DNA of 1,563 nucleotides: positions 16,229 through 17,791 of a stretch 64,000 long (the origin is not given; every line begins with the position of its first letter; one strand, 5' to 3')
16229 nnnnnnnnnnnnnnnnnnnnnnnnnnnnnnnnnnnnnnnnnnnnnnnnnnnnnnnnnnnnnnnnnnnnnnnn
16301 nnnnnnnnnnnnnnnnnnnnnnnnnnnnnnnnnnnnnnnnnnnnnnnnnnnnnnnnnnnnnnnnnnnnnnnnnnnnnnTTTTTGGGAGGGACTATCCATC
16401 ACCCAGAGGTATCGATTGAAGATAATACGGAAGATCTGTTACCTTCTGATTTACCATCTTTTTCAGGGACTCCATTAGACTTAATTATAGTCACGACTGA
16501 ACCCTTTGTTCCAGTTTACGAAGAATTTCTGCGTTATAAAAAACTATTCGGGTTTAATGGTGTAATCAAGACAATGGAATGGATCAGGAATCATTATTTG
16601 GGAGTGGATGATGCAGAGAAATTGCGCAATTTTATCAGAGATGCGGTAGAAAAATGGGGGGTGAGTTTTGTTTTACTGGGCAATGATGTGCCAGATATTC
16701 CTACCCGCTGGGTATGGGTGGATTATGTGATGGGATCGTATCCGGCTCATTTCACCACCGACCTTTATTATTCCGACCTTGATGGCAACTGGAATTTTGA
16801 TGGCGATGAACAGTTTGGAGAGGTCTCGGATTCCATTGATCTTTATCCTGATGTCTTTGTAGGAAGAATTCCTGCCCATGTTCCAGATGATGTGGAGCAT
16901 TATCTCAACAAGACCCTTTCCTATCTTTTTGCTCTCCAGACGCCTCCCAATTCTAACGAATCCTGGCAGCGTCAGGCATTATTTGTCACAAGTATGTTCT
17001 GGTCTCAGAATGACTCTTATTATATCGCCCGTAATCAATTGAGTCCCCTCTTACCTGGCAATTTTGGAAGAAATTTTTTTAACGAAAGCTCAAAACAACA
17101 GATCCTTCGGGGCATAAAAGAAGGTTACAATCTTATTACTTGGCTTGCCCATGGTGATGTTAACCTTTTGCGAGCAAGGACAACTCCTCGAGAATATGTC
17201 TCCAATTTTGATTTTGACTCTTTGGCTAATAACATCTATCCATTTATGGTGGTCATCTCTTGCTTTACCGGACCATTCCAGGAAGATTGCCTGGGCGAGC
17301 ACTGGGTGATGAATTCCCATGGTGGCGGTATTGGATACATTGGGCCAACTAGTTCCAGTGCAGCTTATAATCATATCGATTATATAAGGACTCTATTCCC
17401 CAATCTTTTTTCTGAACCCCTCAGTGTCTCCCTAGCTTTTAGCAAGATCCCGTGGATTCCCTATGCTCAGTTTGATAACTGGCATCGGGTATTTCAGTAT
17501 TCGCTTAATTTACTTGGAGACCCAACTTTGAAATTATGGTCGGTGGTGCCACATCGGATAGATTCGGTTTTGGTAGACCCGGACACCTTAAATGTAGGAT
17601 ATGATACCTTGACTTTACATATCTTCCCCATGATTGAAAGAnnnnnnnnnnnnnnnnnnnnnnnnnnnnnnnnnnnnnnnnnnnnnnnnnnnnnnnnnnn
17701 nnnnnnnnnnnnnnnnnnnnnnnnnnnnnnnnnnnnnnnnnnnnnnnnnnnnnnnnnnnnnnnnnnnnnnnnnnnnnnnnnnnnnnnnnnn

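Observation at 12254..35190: A 23-kb island of eight consecutive T9SS-cargo hydrolases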

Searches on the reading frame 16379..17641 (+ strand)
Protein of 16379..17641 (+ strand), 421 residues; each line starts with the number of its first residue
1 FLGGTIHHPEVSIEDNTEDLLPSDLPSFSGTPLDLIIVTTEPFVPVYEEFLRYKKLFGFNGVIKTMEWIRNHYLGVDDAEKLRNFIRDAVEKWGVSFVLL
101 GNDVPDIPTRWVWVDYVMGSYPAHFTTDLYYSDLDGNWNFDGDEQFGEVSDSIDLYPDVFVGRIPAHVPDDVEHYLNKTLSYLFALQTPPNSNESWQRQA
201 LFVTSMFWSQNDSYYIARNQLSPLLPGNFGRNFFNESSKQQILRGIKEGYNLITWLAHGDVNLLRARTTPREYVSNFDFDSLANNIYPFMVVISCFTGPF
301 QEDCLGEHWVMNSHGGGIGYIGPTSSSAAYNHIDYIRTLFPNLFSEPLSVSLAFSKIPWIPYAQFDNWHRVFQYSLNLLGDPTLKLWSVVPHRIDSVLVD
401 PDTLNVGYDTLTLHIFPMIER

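Call 43: find_homologous_proteins(query=window:16379-17641:+, max_evalue=0.001)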
Query window:16379-17641:+ (421 aa): 15 proteins with E <= 0.001 among 3167 candidates.
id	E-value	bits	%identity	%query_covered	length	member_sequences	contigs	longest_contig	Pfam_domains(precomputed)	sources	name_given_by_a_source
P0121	2.6e-124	434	49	97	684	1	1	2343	PF08126.17,PF01364.25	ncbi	ncbi:MAG: C25 family cysteine peptidase, partial [bacterium]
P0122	1.6e-122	428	47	98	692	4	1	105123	PF08126.17,PF01364.25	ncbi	ncbi:MAG: C25 family cysteine peptidase, partial [bacterium]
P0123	1.0e-119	418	47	97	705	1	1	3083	PF01364.25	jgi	jgi:hypothetical protein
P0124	8.8e-111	389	46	97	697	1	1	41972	PF01364.25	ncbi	ncbi:MAG: C25 family cysteine peptidase, partial [bacterium]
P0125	3.1e-86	308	52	66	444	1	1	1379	PF08126.17,PF01364.25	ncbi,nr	ncbi:MAG: hypothetical protein KAJ69_03950, partial [Thermoplasmatales archaeon]|nr:hypothetical pro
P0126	1.2e-84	303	50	69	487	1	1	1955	PF08126.17,PF01364.25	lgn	-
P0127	2.2e-72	262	47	64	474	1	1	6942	PF08126.17,PF01364.25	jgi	jgi:hypothetical protein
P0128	2.8e-63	232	52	52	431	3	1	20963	PF08126.17,PF01364.25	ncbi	-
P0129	1.4e-54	204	33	85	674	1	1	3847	PF01364.25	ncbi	-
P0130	1.5e-27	115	29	91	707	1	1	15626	PF01364.25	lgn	-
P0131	1.1e-25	108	43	34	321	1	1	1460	PF01364.25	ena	-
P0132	1.5e-11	62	23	91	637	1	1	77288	PF01364.25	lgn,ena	-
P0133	1.4e-8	52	24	87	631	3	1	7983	PF00801.27,PF01364.25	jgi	-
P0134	2.5e-8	51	28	37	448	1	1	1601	PF01364.25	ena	-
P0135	3.3e-5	41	25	36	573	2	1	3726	PF01364.25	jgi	jgi:hypothetical protein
